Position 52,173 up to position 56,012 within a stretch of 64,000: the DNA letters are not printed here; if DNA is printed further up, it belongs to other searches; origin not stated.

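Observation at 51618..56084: P-type ATPase with non-canonical M4 ion-site motif (PLWAP) and an extra N-terminal membrane domain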

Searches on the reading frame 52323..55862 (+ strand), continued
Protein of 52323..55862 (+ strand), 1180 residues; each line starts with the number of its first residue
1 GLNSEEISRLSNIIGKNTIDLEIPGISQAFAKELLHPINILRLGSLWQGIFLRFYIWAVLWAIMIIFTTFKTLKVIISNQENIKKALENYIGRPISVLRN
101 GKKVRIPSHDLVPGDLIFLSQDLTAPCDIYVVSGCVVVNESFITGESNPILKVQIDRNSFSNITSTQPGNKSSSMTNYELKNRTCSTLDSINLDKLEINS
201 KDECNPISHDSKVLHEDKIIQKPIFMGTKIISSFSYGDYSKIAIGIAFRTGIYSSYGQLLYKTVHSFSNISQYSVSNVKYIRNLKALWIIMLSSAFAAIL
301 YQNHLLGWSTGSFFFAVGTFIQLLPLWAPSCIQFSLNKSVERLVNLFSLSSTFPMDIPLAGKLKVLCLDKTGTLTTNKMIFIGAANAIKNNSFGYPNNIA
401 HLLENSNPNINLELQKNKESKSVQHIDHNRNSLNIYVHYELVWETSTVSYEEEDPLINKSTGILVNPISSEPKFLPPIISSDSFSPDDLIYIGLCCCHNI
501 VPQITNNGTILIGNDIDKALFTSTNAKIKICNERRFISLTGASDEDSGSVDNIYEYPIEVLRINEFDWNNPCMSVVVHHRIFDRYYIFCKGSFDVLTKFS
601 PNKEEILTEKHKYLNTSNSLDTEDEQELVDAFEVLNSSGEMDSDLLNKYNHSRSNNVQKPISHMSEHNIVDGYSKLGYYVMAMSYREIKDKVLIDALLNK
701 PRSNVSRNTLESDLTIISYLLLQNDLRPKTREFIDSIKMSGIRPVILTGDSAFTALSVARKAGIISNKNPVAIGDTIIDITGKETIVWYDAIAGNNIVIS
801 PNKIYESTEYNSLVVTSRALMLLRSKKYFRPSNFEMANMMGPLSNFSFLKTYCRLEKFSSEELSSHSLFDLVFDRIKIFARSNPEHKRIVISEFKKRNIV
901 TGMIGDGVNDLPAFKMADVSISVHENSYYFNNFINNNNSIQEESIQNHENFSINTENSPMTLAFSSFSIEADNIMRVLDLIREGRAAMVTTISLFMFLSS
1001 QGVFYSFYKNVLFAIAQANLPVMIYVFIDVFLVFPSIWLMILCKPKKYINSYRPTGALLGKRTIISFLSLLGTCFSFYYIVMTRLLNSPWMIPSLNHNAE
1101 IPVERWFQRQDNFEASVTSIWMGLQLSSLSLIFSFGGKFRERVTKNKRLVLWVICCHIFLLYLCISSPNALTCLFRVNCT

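Call 76: fold_search(model_id=the predicted structure, library=pdb)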
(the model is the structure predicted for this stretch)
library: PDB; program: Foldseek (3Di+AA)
matches with E <= 10: 391; with E <= 0.001: 261
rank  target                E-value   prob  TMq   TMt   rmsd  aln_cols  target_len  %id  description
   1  7n73                  1.4e-46  1.00  0.63  0.71   6.5      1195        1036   18  Cryo-EM structure of ATP13A2 in the ADP-AlF-bound E1P-ADP-like state (released 2021-11-10)
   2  7n72                  4.0e-46  1.00  0.51  0.57   9.6      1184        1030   18  Cryo-EM structure of ATP13A2 in the AlF-bound E2-Pi-like state (released 2021-11-10)
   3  7n74                  9.2e-46  1.00  0.63  0.72   6.5      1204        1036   17  Cryo-EM structure of ATP13A2 D508N mutant in the E1-ATP-like state (released 2021-11-10)
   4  7n70                  2.6e-45  1.00  0.52  0.58   9.1      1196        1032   18  Cryo-EM structure of ATP13A2 in the BeF-bound E2P-like state (released 2021-11-10)
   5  7n75                  2.4e-44  1.00  0.54  0.60   9.0      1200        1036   17  Cryo-EM structure of ATP13A2 D458N/D962N mutant in the E1-apo state, Conformation 1 (released 2021-11-10)
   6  7m5v                  2.6e-44  1.00  0.62  0.69   7.0      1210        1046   18  human ATP13A2 in the AMPPNP-bound occluded state (released 2022-03-30)
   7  7vpk_A                3.9e-43  1.00  0.50  0.55   9.7      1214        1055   17  Cryo-EM structure of the human ATP13A2 (SPM-bound E2P state) (released 2021-12-29)
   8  7vpi                  2.9e-42  1.00  0.63  0.76   6.4      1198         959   18  Cryo-EM structure of the human ATP13A2 (E1-ATP state) (released 2021-12-29)
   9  8iek                  3.3e-42  1.00  0.61  0.69   7.6      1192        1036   18  Cryo-EM structure of ATP13A2 in the E1-ATP state (released 2023-12-27)
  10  7fjp                  4.2e-42  1.00  0.59  0.71   6.8      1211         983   18  Cryo EM structure of lysosomal ATPase (released 2023-03-08)
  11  7op1                  4.4e-42  1.00  0.50  0.53  10.6      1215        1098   18  Cryo-EM structure of P5B-ATPase E2PiAlF/SPM (released 2021-06-30)
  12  7op5                  4.6e-42  1.00  0.54  0.59   9.8      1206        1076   18  Cryo-EM structure of P5B-ATPase E2P (released 2021-06-30)
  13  9jbr                  8.1e-42  1.00  0.63  0.73   6.6      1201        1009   17  P5A-ATPase ATP13A1 D533N mutant (released 2025-06-11)
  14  9jbm_A                1.5e-41  1.00  0.56  0.60   8.7      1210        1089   17  P5A-ATPase ATP13A1 reconstructed in nanodiscs (released 2025-06-11)
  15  7m5x                  2.6e-41  1.00  0.50  0.58   9.5      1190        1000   18  Human ATP13A2 in the outward-facing E2 state bound to spermine and beryllium fluoride (released 2022-03-30)
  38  6ln5                  2.3e-32  1.00  0.48  0.54  12.0      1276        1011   13  CryoEM structure of SERCA2b T1032stop in E1-2Ca2+-AMPPCP (class1) (released 2020-08-26)
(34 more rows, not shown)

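Call 80: list_cluster_members(proteins=[P0223, P0242, P0251, P0204, P0224, P0187, P0206, P0222, P0201, P0228])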
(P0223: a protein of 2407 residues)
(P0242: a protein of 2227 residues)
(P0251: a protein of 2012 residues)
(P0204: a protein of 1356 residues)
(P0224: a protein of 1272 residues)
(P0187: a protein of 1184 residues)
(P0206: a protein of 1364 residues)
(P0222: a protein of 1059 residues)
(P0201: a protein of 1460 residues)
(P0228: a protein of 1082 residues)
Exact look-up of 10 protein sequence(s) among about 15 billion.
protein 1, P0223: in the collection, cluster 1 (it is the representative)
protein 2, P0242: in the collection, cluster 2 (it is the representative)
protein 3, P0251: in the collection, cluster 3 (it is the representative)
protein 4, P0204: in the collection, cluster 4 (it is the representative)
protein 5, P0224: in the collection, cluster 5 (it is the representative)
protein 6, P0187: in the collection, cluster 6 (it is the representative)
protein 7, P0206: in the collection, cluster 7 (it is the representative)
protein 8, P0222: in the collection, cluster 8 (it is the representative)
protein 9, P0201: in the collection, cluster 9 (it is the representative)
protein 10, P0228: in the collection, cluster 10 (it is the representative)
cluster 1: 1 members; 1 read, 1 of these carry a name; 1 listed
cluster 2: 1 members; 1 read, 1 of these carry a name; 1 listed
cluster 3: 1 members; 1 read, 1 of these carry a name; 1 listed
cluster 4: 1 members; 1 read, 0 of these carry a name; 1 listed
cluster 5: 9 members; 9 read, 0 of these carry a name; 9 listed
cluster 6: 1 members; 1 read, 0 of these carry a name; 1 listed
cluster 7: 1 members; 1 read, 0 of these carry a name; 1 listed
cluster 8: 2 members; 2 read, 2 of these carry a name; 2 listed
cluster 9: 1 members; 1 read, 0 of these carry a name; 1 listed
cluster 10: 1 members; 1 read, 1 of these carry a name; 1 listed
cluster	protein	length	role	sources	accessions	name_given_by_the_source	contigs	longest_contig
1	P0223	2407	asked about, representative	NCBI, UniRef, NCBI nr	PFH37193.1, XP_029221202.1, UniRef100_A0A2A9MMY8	hypothetical protein BESB_036510 [Besnoitia besnoiti] | P-type ATPase A domain-containing protein n=1 Tax=Besnoitia besnoiti TaxID=94643 ...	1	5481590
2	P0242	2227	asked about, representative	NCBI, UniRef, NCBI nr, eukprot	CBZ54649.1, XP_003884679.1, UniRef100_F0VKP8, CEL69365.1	putative cation-transporting ATPase [Neospora caninum Liverpool] | Cation-transporting ATPase, putative n=1 Tax=Neospora caninum (strain Liverpool) ... | XP_003884679.1 putative cation-transporting ATPase [Neospora caninum Liverpool]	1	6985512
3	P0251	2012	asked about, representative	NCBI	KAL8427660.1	hypothetical protein Efla_007079 [Eimeria flavescens]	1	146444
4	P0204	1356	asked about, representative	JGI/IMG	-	-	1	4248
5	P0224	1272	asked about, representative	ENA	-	-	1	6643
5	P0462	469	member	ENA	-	-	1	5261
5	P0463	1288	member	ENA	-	-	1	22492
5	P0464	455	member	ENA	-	-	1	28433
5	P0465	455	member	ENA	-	-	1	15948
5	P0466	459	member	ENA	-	-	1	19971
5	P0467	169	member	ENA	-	-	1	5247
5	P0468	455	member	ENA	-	-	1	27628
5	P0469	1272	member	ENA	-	-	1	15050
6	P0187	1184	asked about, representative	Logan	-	-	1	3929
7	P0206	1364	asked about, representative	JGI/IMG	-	-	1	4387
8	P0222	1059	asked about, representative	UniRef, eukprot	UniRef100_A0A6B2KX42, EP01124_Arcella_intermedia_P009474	P-type ATPase A domain-containing protein n=1 Tax=Arcella intermedia TaxID=1963864 ... | TRINITY_DN16180_c0_g1_i1.p1 TRINITY_DN16180_c0_g1~~TRINITY_DN16180_c0_g1_i1.p1 ORF ...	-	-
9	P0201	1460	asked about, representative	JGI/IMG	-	-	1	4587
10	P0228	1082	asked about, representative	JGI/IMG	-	cation-transporting ATPase 13A3/4/5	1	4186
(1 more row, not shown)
